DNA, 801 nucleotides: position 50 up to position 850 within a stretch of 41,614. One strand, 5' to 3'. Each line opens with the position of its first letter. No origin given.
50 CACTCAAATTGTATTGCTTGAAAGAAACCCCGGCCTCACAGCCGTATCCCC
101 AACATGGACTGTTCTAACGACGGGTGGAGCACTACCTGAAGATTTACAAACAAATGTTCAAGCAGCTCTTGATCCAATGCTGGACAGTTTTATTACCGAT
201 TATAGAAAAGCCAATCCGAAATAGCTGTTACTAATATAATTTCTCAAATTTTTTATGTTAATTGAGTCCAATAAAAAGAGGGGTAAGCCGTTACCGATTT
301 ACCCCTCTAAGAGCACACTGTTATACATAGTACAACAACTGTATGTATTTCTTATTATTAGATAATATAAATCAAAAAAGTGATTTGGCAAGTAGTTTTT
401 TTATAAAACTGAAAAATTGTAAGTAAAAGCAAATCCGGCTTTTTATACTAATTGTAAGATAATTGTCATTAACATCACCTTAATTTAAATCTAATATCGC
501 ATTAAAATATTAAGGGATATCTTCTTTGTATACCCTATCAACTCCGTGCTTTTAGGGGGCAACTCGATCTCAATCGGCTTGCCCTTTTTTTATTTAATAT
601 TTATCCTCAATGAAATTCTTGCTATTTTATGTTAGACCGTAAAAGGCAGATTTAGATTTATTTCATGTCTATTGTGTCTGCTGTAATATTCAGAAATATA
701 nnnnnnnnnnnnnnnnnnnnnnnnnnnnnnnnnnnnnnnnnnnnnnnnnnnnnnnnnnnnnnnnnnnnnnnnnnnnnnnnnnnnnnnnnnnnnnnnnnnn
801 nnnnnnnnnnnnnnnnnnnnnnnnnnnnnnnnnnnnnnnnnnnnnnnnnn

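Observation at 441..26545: Long imperfect inverted repeats bracket a ~26 kb segment with a serine recombinase at one end and a plasmid-like module at the other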

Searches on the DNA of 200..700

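Call 37: search_rna_families(source=window, start=200, end=700, threshold=evalue, max_evalue=10)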
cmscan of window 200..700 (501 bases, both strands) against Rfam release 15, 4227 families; matches with E-value up to 10: 6.
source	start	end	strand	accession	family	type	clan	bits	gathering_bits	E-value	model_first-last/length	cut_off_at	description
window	271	366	-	RF00616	LhrC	Gene; sRNA;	CL00114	20.8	110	1.1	1-111/111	no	Listeria LhrC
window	219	323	+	RF00327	snoZ194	Gene; snRNA; snoRNA; CD-box;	-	18.6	50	2.5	1-108/108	no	Small nucleolar RNA Z194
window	556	590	+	RF02499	Atu_C4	Gene; sRNA;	-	16.5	80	1.3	32-67/70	no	Rhizobiales sRNA Atu_C4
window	426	483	-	RF02844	RefA9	Gene; antisense;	-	16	49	9.3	1-64/64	no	Enterococcus sRNA A9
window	606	657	+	RF01985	ZEB2_AS1_2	Gene; lncRNA;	-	12.1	70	3.3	1-61/61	no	ZEB2 antisense RNA 1 conserved region 2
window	554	667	-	RF02503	Atu_C9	Gene; sRNA;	-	9.2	40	3.9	84-192/192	no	Rhizobiales sRNA Atu_C9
